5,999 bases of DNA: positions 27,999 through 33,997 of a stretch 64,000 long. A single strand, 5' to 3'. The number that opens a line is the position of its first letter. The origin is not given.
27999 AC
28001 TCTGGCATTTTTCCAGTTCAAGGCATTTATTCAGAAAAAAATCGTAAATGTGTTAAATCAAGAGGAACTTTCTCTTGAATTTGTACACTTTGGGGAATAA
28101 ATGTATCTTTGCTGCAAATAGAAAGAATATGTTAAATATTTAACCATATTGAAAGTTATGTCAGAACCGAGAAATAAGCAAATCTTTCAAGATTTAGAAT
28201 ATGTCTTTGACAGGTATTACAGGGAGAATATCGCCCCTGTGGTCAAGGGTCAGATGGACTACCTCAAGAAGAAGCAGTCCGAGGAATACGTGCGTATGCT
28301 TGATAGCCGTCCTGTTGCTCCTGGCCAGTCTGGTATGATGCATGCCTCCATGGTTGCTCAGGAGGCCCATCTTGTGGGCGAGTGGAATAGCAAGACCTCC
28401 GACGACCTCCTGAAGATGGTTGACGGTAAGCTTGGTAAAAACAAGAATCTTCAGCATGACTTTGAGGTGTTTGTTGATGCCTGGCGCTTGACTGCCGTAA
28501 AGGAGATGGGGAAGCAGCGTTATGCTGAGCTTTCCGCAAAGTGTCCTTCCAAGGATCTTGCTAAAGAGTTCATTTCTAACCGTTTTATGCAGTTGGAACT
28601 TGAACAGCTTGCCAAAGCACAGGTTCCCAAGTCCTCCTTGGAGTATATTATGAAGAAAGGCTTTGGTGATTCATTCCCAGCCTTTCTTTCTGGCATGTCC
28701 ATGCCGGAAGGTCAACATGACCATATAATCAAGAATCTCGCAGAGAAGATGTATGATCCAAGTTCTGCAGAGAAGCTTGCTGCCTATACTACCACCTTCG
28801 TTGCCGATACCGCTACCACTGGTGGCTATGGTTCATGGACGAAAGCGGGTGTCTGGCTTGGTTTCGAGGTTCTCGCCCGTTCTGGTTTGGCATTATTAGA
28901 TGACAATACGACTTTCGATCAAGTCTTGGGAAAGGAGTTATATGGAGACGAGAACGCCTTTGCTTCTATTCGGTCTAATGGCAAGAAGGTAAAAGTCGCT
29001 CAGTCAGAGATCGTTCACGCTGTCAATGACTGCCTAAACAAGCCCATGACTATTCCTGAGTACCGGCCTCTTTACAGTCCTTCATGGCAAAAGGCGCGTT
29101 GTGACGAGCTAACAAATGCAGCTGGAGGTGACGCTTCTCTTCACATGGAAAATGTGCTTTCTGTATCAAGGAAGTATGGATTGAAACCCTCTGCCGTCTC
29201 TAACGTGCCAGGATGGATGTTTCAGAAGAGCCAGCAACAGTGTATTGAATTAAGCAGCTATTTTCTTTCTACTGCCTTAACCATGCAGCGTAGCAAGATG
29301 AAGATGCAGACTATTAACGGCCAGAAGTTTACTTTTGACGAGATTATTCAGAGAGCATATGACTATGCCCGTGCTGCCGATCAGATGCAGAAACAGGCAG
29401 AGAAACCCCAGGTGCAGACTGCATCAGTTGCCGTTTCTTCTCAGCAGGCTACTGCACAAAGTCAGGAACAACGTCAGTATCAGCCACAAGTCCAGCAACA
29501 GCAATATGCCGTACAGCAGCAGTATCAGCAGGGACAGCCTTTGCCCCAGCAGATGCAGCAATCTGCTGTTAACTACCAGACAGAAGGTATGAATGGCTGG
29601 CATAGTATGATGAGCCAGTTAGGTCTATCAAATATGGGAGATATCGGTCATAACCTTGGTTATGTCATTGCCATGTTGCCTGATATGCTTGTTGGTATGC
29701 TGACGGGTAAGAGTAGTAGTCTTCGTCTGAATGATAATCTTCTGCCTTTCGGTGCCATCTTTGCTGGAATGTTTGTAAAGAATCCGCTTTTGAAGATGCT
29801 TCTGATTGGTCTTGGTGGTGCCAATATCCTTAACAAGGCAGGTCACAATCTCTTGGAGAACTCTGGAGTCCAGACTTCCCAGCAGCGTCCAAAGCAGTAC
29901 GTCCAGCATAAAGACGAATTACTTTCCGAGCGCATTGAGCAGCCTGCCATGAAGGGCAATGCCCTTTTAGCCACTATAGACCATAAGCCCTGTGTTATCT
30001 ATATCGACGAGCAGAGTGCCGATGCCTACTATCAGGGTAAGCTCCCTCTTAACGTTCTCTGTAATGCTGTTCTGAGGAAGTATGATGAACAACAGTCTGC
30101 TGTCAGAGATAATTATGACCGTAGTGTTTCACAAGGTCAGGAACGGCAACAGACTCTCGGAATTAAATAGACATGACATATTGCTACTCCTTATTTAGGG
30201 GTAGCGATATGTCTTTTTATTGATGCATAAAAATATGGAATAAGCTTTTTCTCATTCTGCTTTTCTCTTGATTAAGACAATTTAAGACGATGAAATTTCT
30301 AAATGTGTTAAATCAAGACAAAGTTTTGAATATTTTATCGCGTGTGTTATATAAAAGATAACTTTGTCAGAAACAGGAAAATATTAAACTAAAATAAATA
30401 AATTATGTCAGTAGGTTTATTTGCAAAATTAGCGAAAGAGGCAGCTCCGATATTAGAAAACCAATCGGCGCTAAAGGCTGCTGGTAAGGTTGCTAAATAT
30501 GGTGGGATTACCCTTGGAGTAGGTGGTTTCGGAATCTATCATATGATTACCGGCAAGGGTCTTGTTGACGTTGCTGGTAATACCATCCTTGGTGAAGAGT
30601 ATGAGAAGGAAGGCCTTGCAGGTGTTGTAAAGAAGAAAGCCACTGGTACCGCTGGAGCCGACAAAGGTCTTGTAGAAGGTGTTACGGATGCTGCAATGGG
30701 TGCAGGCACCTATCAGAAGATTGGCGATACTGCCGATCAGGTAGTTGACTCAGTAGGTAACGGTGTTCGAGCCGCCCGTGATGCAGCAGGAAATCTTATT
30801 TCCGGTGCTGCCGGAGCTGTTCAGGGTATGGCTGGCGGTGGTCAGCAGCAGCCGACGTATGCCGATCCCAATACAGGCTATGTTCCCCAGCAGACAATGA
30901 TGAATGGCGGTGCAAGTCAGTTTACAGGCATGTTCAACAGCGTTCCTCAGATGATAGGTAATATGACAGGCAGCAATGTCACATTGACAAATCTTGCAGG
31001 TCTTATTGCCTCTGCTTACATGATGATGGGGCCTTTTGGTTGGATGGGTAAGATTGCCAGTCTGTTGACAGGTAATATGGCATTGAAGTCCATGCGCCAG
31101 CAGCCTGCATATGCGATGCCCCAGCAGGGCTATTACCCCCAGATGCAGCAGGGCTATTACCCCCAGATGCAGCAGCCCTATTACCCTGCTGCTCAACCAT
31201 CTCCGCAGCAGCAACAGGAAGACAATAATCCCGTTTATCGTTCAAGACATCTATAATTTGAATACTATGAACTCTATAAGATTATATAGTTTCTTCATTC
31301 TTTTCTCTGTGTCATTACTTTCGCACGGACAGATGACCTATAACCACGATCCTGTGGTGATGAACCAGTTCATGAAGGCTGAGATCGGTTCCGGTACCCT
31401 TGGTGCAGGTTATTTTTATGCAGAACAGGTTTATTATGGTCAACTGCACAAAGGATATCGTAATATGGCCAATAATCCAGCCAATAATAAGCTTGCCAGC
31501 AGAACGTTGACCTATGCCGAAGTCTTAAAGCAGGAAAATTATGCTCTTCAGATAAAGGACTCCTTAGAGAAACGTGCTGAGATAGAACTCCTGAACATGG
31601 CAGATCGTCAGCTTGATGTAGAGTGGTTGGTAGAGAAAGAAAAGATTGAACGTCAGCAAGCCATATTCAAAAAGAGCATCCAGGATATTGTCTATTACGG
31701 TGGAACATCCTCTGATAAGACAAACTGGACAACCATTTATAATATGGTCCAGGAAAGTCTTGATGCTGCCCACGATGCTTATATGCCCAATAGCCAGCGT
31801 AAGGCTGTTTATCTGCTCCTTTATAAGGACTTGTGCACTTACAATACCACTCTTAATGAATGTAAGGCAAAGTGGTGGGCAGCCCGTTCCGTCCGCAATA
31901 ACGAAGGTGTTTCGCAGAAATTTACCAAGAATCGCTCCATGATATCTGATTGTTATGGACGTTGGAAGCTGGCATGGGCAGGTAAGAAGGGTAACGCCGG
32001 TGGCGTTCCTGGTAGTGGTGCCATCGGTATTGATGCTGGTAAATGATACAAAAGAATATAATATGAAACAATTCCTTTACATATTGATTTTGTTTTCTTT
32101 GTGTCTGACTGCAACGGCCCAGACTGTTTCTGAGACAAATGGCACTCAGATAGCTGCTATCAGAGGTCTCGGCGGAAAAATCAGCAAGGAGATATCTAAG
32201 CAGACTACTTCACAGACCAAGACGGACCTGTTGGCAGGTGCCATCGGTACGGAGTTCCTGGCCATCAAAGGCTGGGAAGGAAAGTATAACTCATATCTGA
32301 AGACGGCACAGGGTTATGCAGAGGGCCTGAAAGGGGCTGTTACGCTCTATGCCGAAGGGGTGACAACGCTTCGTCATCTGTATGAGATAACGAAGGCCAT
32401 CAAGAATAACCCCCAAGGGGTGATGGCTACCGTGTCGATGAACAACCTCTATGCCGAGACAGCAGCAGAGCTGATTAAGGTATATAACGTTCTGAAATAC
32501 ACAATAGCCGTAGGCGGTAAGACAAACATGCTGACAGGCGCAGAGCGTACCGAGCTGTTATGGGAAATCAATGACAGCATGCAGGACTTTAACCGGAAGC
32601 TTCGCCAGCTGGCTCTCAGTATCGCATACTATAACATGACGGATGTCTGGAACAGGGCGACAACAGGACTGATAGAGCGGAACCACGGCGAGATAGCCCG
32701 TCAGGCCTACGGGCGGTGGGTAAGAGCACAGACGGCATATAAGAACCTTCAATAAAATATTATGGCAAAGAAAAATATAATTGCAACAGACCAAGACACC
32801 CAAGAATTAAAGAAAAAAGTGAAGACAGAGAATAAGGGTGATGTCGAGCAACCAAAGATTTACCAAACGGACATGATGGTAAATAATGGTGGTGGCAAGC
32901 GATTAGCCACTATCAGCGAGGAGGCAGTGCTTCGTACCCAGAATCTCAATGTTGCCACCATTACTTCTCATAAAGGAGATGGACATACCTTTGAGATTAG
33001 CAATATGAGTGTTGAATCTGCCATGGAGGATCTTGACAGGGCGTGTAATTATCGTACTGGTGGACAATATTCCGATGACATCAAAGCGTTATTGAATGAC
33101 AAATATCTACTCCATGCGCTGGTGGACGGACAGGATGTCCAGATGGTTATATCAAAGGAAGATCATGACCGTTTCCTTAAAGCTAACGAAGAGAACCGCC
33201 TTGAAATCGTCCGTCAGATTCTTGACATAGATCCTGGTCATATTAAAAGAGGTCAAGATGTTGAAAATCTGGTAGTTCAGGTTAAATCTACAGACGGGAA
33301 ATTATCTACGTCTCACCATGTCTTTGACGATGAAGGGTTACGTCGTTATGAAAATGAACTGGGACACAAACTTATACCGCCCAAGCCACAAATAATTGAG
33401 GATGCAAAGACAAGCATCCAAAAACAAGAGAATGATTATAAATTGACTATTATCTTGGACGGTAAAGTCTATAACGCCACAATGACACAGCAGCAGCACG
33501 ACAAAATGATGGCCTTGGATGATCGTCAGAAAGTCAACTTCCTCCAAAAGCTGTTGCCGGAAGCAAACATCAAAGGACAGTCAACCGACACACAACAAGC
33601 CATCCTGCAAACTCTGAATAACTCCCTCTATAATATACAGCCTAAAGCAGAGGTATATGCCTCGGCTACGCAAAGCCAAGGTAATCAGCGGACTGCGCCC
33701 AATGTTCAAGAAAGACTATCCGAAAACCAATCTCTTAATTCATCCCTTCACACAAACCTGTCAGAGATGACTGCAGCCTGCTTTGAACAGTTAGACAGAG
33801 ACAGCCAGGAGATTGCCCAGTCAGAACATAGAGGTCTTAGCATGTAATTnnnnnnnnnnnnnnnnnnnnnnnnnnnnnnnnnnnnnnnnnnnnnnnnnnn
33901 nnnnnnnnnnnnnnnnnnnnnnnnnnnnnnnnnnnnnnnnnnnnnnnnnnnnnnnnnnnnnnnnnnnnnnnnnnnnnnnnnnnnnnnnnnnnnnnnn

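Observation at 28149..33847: Selective subset of conjugation-associated genes without a T4SS core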

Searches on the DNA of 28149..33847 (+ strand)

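Call 10: search_dna_similar(query=window:28149-33847:+, collection=plasmids, mode=distant, max_rows=20)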
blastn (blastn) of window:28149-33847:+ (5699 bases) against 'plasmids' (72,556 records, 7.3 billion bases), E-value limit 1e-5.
Records with a match: 2; places in all: 3; records where one place covers at least 80% of the query: 0.
Best place of each record, by identity: 60-80% 2.
By first word of the organism name: Phocaeicola 1; Prevotella 1.
By predicted mobility (MOB-suite, as given by PLSDB): non-mobilizable 2.
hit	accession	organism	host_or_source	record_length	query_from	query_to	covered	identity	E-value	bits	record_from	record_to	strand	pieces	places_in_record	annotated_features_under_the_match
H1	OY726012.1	Phocaeicola massiliensis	-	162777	4065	4550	9%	65.0%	2e-12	84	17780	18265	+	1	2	none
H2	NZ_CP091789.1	Prevotella sp. E2-28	Ovis aries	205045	1489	1947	8%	67.2%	2e-24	123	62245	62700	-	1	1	hypothetical protein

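Call 78: get_annotated_region(hit=H1, flank=14000)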
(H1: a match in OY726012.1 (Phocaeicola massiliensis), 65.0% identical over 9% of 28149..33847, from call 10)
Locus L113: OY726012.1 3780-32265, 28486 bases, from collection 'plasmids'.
description: Phocaeicola massiliensis strain Bacteroides massiliensis TSDC17.2-1.1 genome assembly, plasmid: 38
organism: Phocaeicola massiliensis (NCBI taxid 204516)
taxonomy: Bacteria; Bacteroidota; Bacteroidia; Bacteroidales; Bacteroidaceae; Phocaeicola; Phocaeicola massiliensis
host: -; source: -; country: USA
typing (MOB-suite, as given by PLSDB): non-mobilizable
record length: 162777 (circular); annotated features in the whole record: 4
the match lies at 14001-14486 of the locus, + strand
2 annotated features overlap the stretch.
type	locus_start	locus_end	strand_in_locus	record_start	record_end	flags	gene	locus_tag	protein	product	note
predicted_resistance_gene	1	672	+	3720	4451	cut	erm(G)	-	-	23S rRNA (adenine(2058)-N(6))-methyltransferase Erm(G)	predicted by amrfinderplus; class LINCOSAMIDE/MACROLIDE/STREPTOGRAMIN; identity 99.59%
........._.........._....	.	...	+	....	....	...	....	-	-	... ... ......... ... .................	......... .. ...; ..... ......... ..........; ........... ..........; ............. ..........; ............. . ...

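Call 85: get_annotated_region(hit=H2, flank=20000)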
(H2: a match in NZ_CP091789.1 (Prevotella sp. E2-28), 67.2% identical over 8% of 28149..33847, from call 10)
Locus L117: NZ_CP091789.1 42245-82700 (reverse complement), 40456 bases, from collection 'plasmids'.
description: Prevotella sp. E2-28 plasmid pE2-28, complete sequence
organism: Prevotella sp. E2-28 (NCBI taxid 2913620)
taxonomy: Bacteria; Bacteroidota; Bacteroidia; Bacteroidales; Prevotellaceae; Prevotella; Prevotella sp. E2-28
host: -; source: Ovis aries; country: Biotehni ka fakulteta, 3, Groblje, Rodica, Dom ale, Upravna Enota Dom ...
typing (MOB-suite, as given by PLSDB): non-mobilizable
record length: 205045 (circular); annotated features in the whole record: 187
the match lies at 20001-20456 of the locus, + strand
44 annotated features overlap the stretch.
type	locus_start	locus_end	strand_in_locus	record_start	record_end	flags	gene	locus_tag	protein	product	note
CDS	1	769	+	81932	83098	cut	-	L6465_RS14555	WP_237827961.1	replication initiation protein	GO:0006270 - DNA replication initiation [Evidence IEA]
CDS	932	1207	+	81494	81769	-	-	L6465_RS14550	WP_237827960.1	hypothetical protein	-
CDS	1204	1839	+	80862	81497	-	-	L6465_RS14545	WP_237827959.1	hypothetical protein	-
CDS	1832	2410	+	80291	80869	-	-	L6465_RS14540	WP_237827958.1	hypothetical protein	-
CDS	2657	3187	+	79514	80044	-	-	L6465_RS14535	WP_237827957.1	hypothetical protein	-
CDS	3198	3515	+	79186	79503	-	-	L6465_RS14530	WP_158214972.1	DUF4134 family protein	-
CDS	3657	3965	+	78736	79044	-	-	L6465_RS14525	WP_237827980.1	DUF4134 domain-containing protein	-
CDS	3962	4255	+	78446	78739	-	-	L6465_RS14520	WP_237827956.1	DUF4133 domain-containing protein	-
CDS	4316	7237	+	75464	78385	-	-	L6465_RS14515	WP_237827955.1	DUF87 domain-containing protein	-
CDS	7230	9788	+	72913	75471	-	-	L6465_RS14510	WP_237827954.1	hypothetical protein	-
CDS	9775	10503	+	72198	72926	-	-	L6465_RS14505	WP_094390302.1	hypothetical protein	-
CDS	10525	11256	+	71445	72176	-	-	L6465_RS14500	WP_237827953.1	DUF5045 domain-containing protein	-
CDS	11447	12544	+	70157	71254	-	-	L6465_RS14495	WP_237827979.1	hypothetical protein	-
CDS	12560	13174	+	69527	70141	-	traK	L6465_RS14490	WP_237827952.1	conjugative transposon protein TraK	-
CDS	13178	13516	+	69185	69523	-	-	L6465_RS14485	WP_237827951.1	hypothetical protein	-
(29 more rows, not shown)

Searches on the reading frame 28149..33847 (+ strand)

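Call 84: search_protein_families(library=pfam, proteins=[L113:4515-5801:-, L113:6795-8000:+, L113:9561-10322:+, L113:10608-12203:+, L113:12234-13376:+, L113:13373-13858:+, L113:19031-21487:+, L113:23300-23905:+, L113:23906-25834:+, L113:26997-28259:+], max_evalue=0.001)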
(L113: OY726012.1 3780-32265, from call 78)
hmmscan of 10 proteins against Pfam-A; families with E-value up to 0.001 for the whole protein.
L113:4515-5801:- (428 aa): 2 families
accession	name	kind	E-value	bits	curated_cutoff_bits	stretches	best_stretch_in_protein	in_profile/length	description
PF01609.27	DDE_Tnp_1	-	3.1e-18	66.7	23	1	140-366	5-200/200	Transposase DDE domain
PF13701.12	DDE_Tnp_1_4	-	5.9e-12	45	34.7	1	43-412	53-413/435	Transposase DDE domain group 1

L113:6795-8000:+ (401 aa): 1 family
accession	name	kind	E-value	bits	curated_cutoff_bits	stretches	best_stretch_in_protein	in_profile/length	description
PF06114.19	Peptidase_M78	-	5.3e-09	36.4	22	1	195-278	14-91/123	IrrE N-terminal-like domain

L113:9561-10322:+ (253 aa): 1 family
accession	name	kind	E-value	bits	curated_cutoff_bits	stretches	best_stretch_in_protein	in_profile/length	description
PF13351.11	DUF4099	-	6e-15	55.7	22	1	6-85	1-77/82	Protein of unknown function (DUF4099)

L113:10608-12203:+ (531 aa): 0 families

L113:12234-13376:+ (380 aa): 1 family
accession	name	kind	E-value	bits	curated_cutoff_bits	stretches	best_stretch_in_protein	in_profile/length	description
PF13155.12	Toprim_2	-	1.9e-11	44.6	22.1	1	246-336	3-88/88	Toprim-like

L113:13373-13858:+ (161 aa): 1 family
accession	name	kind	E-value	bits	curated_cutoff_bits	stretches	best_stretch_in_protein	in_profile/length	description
PF03703.20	bPH_2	-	2.2e-09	37.9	22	1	66-136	2-72/78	Bacterial PH domain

L113:19031-21487:+ (818 aa): 3 families
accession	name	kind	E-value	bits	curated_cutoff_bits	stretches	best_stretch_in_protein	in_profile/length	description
PF01624.25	MutS_I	-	2e-35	121.8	20.6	1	689-797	2-108/113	MutS domain I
PF18818.7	MPTase-PolyVal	-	1.4e-13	51.5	27.5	1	195-310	12-120/126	Zincin-like metallopeptidase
PF08401.16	ArdcN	-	4.2e-07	30.6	22.6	1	18-126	10-108/123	N-terminal domain of anti-restriction factor ArdC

L113:23300-23905:+ (201 aa): 1 family
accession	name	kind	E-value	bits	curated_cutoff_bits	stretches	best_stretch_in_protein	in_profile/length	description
PF00436.31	SSB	-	7.5e-05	23.2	26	0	111-182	8-87/104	Single-strand binding protein family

L113:23906-25834:+ (642 aa): 2 families
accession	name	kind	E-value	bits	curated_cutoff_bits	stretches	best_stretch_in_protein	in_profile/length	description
PF18818.7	MPTase-PolyVal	-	1.9e-29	102.7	27.5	1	216-319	18-120/126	Zincin-like metallopeptidase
PF08401.16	ArdcN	-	3.1e-21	76.3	22.6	1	19-160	4-123/123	N-terminal domain of anti-restriction factor ArdC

L113:26997-28259:+ (420 aa): 4 families
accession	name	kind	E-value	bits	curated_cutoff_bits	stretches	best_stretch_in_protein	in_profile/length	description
PF13173.12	AAA_14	-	4.2e-31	108.1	27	1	21-151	4-129/129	AAA domain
PF13635.12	DUF4143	-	3e-18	66.5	28.1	1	197-357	2-156/160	Domain of unknown function (DUF4143)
PF01637.24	ATPase_2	-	0.0005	20.4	33.2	0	3-69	2-67/225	ATPase domain predominantly from Archaea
PF13401.12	AAA_22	-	0.00076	20.2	27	0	21-97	7-96/130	AAA domain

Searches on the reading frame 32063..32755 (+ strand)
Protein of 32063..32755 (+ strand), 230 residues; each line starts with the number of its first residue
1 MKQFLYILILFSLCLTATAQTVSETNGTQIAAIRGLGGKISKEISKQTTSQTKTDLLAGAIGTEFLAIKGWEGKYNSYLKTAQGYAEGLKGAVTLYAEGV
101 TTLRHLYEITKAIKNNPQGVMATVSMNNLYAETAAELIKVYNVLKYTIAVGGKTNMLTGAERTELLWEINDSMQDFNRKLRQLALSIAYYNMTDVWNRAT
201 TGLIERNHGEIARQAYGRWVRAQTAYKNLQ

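Call 5: search_protein_families(library=pfam, proteins=[window:32063-32755:+], max_evalue=0.1)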
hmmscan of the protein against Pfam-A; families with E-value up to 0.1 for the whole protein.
window:32063-32755:+ (230 aa): 0 families

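Call 7: search_protein_families(library=ncbifam, proteins=[window:32063-32755:+], max_evalue=0.1)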
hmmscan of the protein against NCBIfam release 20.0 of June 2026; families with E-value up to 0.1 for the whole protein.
window:32063-32755:+ (230 aa): 1 family
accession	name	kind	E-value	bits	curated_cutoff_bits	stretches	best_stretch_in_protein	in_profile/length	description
NF047615.1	LIC13259_LIC11441_fam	subfamily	0.094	13.2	100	0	1-105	1-103/144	LIC13259/LIC11441 family protein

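Call 8: search_protein_families(library=phrogs, proteins=[window:32063-32755:+], max_evalue=0.01)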
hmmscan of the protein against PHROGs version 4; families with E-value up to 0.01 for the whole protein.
window:32063-32755:+ (230 aa): 0 families

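Call 76: search_protein_representatives(alignment_id=A4)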
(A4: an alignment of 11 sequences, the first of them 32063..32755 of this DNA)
Query: 11 sequences, 235 profile positions. Proteins with E-value up to 0.001 (for the whole library): 524; up to 1e-10: 353; up to 1e-30: 154. The best 150 are listed.
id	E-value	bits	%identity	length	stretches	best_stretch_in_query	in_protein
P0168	3.3e-82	291.6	-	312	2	11-187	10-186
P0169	1.3e-69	250.4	-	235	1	6-234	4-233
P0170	3.4e-68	245.7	-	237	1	5-232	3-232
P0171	1.0e-64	234.4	-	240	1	11-229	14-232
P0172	3.0e-64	232.8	-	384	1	3-229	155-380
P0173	6.3e-64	231.8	-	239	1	10-230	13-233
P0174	1.2e-63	230.9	-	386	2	8-151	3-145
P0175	1.6e-62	227.2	-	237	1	14-232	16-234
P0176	1.9e-56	207.3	-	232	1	6-233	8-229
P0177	2.7e-56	206.8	-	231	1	8-231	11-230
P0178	2.9e-56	206.7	-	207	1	72-229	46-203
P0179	5.0e-56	205.9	-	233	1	7-229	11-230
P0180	1.1e-55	204.9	-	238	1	4-231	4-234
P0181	2.0e-55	203.9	-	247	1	9-229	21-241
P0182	2.5e-55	203.6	-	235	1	9-231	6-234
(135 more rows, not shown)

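Call 99: search_solved_structures(query=A4, max_evalue=1)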
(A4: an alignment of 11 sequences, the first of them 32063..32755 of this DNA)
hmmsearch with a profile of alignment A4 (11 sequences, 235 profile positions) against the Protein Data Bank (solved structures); distinct sequences matched with E-value up to 1: 10.
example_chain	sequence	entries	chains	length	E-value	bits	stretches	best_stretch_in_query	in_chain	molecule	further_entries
6gy8_A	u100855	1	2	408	0.027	16.9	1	42-204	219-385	XaxA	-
6gy6_A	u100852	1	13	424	0.03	16.8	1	42-205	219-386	XaxA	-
1vra_A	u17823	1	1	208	0.047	16.2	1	106-165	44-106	Arginine biosynthesis bifunctional protein argJ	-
9kns_A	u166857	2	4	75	0.16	14.4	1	54-95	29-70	Protein Hook homolog 3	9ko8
4r7s_A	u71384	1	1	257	0.19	14.1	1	79-138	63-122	Tetratricopeptide repeat protein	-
8qat_A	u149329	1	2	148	0.4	13.1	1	55-95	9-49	Protein Hook homolog 3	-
2d4q_A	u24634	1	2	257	0.59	12.5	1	132-173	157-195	Neurofibromin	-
3p7z_A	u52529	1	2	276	0.66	12.4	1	132-173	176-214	Neurofibromin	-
2e2x_A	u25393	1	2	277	0.66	12.4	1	132-173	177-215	Neurofibromin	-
3peg_A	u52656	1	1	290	0.87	12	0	139-173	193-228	Neurofibromin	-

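Call 101: search_protein_families(library=padloc, proteins=[window:32063-32755:+], max_evalue=0.01)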
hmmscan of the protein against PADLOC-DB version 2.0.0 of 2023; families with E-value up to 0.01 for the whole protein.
window:32063-32755:+ (230 aa): 0 families

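Call 102: search_solved_structures(query=A4, max_evalue=0.04, show_alignments=1)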
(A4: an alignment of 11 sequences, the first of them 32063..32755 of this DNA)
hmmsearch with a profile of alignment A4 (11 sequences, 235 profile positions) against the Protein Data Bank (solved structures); distinct sequences matched with E-value up to 0.04: 2.
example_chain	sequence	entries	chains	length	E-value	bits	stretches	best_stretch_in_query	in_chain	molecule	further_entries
6gy8_A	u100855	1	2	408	0.027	16.9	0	42-204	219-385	XaxA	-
6gy6_A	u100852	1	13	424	0.03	16.8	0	42-205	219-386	XaxA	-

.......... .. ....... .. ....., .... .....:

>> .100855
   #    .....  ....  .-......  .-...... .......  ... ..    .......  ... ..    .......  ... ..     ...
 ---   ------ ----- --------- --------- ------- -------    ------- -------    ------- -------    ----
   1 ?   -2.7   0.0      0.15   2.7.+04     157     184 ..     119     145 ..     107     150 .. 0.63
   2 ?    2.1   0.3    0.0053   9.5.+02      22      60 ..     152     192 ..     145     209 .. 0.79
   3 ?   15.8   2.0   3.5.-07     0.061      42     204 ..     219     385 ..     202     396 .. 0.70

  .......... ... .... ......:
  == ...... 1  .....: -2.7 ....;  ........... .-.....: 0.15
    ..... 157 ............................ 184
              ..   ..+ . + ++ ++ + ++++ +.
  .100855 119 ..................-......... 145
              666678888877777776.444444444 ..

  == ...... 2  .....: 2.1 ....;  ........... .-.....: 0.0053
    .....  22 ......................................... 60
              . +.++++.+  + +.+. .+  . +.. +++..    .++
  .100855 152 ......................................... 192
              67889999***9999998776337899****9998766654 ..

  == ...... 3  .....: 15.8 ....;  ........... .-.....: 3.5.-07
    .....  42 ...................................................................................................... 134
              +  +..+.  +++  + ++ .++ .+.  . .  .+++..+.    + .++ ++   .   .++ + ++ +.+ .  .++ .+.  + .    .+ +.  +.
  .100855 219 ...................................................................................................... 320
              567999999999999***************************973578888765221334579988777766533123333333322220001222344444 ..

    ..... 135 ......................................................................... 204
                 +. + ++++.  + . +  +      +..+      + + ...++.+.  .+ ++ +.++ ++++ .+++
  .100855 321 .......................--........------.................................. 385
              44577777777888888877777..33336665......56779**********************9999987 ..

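Call 103: find_related_loci(query=A4, collection=viral_contigs, flank=10000)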
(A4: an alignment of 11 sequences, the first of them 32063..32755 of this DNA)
Query A4 (230 aa) in viral_contigs; peptide patterns used: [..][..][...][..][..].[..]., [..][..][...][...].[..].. (x = any residue, [..] = any of these).
188 stretches matched a pattern; 4 encode a relative of the query (tblastn E <= 1e-3); 4 distinct loci.
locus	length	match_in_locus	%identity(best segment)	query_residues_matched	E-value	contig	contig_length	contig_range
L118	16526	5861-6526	49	1-222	1e-65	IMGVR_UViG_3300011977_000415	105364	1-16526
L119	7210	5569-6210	48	7-219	3e-59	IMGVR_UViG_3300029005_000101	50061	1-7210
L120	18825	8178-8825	46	2-219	1e-59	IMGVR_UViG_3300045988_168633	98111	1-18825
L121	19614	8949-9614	49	1-222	1e-65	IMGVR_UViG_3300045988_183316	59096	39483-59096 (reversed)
